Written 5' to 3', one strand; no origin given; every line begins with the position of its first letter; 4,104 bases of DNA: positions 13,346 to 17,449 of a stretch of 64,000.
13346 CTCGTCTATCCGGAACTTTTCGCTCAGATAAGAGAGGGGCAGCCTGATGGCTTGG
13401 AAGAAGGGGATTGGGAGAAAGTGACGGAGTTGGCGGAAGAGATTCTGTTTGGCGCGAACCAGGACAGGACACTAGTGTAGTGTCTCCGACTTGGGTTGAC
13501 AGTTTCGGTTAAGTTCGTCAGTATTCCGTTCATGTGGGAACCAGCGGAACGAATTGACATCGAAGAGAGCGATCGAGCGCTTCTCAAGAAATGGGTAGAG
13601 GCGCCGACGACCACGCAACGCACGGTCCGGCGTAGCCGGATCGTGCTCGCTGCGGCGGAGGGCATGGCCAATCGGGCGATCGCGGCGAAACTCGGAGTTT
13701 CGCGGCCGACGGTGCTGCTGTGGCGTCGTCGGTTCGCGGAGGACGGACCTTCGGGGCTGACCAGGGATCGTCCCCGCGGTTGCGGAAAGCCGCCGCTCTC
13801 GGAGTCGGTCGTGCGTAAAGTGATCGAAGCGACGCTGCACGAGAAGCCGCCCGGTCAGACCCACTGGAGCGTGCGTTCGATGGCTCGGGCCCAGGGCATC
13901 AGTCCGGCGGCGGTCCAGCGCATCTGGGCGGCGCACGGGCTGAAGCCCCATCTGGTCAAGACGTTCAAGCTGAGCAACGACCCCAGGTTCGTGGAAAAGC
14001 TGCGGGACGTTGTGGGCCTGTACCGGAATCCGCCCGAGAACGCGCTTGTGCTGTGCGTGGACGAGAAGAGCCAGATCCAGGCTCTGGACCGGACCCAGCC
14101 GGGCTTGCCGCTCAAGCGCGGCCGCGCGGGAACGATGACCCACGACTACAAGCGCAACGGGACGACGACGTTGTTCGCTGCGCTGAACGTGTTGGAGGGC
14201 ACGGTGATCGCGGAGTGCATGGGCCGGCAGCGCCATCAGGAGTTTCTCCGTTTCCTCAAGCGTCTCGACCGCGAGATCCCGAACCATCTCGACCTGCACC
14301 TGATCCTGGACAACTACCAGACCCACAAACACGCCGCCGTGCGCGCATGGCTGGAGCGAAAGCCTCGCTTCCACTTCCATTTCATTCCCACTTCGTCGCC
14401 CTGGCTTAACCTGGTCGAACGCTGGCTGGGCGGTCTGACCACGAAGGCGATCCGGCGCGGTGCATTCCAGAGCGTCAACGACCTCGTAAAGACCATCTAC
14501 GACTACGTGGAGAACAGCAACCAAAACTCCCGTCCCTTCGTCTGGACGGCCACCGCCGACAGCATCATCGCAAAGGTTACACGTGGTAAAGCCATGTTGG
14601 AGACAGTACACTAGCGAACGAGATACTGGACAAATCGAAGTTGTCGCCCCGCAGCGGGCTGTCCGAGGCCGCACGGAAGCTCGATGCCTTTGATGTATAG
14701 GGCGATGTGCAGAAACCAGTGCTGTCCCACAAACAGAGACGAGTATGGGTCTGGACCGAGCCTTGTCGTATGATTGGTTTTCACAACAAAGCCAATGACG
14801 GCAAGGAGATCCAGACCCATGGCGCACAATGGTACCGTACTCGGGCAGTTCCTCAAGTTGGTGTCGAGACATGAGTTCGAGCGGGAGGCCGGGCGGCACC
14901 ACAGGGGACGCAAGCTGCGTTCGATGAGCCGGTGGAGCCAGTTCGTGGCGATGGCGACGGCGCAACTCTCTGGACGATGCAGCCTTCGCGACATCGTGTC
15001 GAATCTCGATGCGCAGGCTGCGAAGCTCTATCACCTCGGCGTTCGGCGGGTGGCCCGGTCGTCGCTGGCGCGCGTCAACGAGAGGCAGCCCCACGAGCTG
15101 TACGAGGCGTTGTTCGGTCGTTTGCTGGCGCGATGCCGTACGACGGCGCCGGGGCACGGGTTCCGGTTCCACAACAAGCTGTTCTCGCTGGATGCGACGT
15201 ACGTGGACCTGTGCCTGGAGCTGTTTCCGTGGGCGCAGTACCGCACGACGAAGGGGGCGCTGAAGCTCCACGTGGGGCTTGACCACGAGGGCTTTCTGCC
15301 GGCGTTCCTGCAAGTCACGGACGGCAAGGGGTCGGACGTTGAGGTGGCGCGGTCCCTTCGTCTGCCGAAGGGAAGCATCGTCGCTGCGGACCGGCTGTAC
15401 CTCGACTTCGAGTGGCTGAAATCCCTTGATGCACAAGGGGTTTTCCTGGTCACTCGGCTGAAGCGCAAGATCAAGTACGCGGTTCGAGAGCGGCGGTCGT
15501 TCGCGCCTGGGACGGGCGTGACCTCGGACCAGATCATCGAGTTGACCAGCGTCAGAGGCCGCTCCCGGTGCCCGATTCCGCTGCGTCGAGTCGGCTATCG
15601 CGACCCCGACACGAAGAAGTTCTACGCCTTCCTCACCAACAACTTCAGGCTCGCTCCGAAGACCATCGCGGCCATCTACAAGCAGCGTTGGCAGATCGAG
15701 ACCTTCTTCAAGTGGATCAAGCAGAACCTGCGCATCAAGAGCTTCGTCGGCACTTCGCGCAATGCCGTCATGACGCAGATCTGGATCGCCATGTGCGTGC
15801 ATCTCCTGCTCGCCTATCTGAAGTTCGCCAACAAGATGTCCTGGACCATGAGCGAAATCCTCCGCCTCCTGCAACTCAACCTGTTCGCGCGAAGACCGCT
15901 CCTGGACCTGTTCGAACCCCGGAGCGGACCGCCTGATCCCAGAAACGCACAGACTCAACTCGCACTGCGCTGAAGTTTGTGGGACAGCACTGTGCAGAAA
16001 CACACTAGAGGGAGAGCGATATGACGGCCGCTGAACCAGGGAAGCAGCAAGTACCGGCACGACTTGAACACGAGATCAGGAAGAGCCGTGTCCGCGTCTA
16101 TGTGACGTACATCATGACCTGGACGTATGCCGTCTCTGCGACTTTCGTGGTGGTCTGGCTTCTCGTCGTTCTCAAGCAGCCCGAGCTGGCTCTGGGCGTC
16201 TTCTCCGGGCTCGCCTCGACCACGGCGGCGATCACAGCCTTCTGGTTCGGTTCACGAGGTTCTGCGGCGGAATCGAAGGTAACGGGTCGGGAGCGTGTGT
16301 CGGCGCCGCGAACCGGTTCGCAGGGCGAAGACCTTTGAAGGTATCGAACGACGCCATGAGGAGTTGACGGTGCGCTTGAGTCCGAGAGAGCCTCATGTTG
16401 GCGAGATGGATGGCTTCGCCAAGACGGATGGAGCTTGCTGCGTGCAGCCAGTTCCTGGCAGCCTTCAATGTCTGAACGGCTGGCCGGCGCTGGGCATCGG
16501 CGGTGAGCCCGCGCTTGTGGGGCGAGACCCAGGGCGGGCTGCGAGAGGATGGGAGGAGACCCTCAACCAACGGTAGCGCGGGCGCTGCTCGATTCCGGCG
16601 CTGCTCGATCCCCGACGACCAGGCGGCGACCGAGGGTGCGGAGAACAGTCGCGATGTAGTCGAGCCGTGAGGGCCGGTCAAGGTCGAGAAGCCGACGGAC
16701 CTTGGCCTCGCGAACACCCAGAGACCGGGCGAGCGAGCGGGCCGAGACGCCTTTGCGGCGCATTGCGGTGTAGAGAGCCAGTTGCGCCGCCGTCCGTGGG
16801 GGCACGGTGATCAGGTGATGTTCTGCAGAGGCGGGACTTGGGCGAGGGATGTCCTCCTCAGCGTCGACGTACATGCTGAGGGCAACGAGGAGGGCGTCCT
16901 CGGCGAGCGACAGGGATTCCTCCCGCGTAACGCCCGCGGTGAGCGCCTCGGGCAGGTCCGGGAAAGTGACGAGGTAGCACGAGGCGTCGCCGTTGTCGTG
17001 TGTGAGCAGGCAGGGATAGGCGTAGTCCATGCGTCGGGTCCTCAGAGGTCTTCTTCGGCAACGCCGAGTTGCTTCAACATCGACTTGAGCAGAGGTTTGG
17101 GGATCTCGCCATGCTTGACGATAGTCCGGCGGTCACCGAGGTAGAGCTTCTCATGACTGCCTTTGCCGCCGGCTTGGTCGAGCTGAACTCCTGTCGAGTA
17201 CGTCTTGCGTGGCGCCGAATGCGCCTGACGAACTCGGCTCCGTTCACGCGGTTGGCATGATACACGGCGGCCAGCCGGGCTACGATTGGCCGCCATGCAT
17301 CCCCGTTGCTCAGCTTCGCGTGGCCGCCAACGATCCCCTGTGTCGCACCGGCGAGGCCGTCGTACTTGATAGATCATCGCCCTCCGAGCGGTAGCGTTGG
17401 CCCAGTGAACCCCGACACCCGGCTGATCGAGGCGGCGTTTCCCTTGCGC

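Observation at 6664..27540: Composite defense island: a DUF499/DUF1156/SNF2-DUF3883 BREX-related module split by two nested cargo cassettes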

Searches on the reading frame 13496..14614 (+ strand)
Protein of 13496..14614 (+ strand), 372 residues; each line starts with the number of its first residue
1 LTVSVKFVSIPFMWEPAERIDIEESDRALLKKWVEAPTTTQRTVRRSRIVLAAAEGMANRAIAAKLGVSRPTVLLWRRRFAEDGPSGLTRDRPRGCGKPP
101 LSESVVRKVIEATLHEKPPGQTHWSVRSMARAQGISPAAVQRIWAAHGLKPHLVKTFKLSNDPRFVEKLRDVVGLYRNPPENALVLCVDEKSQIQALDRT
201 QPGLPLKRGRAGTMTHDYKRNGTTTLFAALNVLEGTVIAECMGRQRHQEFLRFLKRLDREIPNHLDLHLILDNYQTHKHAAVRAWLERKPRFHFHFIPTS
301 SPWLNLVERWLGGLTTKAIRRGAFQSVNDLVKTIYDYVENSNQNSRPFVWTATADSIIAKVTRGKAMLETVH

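Call 6: search_protein_families(library=pfam, proteins=[window:13496-14614:+], max_evalue=0.01)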
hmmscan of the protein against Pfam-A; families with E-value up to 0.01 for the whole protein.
window:13496-14614:+ (372 aa): 11 families
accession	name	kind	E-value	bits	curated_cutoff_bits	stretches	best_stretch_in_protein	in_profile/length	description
PF13358.12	DDE_3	-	7.6e-24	84.7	28.6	1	185-330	2-145/146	DDE superfamily endonuclease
PF13384.12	HTH_23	-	2.8e-14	52.8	24.6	1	41-88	2-49/50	Homeodomain-like domain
PF13551.12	HTH_29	-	2.5e-12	47.1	28.1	1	48-102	3-59/64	Winged helix-turn helix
PF13518.12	HTH_28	-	5.6e-12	46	25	1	46-95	2-50/52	Helix-turn-helix domain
PF13565.12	HTH_32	-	9.2e-12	45.8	33.7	1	72-144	1-73/73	Homeodomain-like domain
PF18024.7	HTH_50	-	0.00075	19.6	27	0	122-142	22-42/50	Helix-turn-helix domain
PF13404.12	HTH_AsnC-type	-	0.0027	17.9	27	0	57-74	18-35/42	AsnC-type helix-turn-helix domain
PF13412.12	HTH_24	-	0.0033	17.4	21.9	0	51-74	12-35/48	Winged helix-turn-helix DNA-binding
PF00196.25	GerE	-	0.0041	17.1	23.5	1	47-79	8-40/57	Bacterial regulatory proteins, luxR family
PF08281.18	Sigma70_r4_2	-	0.0045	17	25.7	0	49-73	19-43/54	Sigma-70, region 4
PF01418.23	HTH_6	-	0.0081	16.6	28.3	0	108-143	20-54/77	Helix-turn-helix domain, rpiR family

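Call 40: search_protein_families(library=ncbifam, proteins=[window:13496-14614:+], max_evalue=0.001)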
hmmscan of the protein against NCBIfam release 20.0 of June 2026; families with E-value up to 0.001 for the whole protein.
window:13496-14614:+ (372 aa): 4 families
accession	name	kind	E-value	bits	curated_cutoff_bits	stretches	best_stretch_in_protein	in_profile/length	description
NF033545.0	transpos_IS630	equivalog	4.3e-82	275.9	100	1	45-339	1-296/299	IS630 family transposase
NF033577.2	transpos_IS481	equivalog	4.8e-16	59.1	224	1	46-344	2-269/284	IS481 family transposase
NF033546.1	transpos_IS21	equivalog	4.1e-06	26.5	160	0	51-116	3-63/294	IS21 family transposase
NF033516.0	transpos_IS3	equivalog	9.7e-05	21.8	160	0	24-159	72-190/369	IS3 family transposase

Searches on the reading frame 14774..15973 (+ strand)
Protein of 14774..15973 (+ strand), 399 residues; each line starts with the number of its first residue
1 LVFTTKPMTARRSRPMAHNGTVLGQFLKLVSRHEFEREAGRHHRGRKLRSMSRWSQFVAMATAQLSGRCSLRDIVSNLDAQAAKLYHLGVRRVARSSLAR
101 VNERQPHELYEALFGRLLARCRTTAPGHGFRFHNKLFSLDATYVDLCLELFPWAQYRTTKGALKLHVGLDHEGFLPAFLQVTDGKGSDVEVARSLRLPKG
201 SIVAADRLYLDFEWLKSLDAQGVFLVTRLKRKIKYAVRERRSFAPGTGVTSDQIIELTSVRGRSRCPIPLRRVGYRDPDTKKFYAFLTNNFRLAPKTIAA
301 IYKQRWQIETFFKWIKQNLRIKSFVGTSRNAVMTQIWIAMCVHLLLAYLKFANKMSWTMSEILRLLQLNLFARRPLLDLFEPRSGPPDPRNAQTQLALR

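Call 6: search_protein_families(library=pfam, proteins=[window:14774-15973:+], max_evalue=0.01)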
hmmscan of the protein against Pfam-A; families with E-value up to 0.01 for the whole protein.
window:14774-15973:+ (399 aa): 3 families
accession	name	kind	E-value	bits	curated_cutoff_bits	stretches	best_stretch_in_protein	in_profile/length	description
PF01609.27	DDE_Tnp_1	-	3e-29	102.7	23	1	136-345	6-200/200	Transposase DDE domain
PF14294.11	DUF4372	-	2.7e-27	95.2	25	1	18-91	1-74/74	Domain of unknown function (DUF4372)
PF13612.12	DDE_Tnp_1_3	-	2.4e-05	24.8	27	1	163-238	46-120/155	Transposase DDE domain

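Call 40: search_protein_families(library=ncbifam, proteins=[window:14774-15973:+], max_evalue=0.001)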
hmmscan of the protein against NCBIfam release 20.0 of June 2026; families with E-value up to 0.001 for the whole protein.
window:14774-15973:+ (399 aa): 11 families
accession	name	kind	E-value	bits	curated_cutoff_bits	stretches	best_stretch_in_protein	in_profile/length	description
NF033592.1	transpos_IS4_1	equivalog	2.6e-77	260.2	115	1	26-349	1-331/332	IS4 family transposase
NF049925.1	transpos_IS4_4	equivalog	1.3e-15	57.1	250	1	215-364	225-385/449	IS4 family transposase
NF033559.2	transpos_IS1634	equivalog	3.9e-10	39.3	100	1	284-367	361-448/483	IS1634 family transposase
NF049999.1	transpos_IS701_3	equivalog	2.8e-09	36.4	170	1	265-359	274-370/412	IS701 family transposase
NF033540.2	transpos_IS701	equivalog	8.3e-09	35.2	150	1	279-348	291-361/363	IS701 family transposase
NF049921.1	transpos_IS701_2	equivalog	3e-08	33.5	250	1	282-357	223-298/318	IS701 family transposase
NF033591.1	transpos_IS4_2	equivalog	4.5e-08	32.6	152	1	200-345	119-279/340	IS4 family transposase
NF033520.1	transpos_IS982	equivalog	2e-07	30.9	130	1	163-234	114-186/243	IS982 family transposase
NF033581.1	transpos_IS5_4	equivalog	4.3e-05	23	140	0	162-222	154-214/285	IS5 family transposase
NF033590.1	transpos_IS4_3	equivalog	4.7e-05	22.5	160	1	297-356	270-329/405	IS4 family transposase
NF033580.1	transpos_IS5_3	equivalog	9.4e-05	22.1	110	1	295-344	208-257/258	IS5 family transposase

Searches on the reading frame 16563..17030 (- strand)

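Call 9: search_protein_families(library=padloc, proteins=[window:16563-17030:-], max_evalue=0.01)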
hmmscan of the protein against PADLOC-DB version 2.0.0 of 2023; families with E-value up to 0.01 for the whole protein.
window:16563-17030:- (155 aa): 0 families

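Call 37: search_protein_families(library=ncbifam, proteins=[window:16563-17030:-], max_evalue=0.01)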
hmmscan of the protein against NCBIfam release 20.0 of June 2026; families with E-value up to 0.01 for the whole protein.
window:16563-17030:- (155 aa): 0 families

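Call 50: search_protein_families(library=pfam, proteins=[window:16563-17030:-], max_evalue=1)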
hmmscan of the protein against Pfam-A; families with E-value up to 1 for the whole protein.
window:16563-17030:- (155 aa): 4 families
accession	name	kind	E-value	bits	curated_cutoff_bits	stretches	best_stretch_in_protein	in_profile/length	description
PF15919.11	HicB_lk_antitox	-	3.2e-08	34.2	27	1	5-67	1-61/123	HicB_like antitoxin of bacterial toxin-antitoxin system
PF06971.19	Put_DNA-bind_N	-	0.12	12.9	27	1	91-113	21-46/49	Putative DNA-binding protein N-terminus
PF10078.15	DUF2316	-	0.18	12.5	26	1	83-121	12-50/89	Uncharacterized protein conserved in bacteria (DUF2316)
PF13443.12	HTH_26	-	0.23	12.2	22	1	90-124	6-44/63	Cro/C1-type HTH DNA-binding domain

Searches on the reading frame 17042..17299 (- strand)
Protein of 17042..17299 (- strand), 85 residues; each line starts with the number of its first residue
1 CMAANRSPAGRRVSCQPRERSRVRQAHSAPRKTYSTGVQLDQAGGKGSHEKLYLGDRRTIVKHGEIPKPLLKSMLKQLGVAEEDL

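Call 9: search_protein_families(library=padloc, proteins=[window:17042-17299:-], max_evalue=0.01)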
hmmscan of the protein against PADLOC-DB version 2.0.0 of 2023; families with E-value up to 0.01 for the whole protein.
window:17042-17299:- (85 aa): 0 families

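Call 37: search_protein_families(library=ncbifam, proteins=[window:17042-17299:-], max_evalue=0.01)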
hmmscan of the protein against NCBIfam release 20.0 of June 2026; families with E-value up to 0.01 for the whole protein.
window:17042-17299:- (85 aa): 0 families

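Call 50: search_protein_families(library=pfam, proteins=[window:17042-17299:-], max_evalue=1)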
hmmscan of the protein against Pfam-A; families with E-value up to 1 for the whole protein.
window:17042-17299:- (85 aa): 1 family
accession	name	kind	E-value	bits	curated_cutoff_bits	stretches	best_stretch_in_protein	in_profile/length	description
PF07927.17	HicA_toxin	-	1.2e-07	32.2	27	1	40-80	15-58/58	HicA toxin of bacterial toxin-antitoxin,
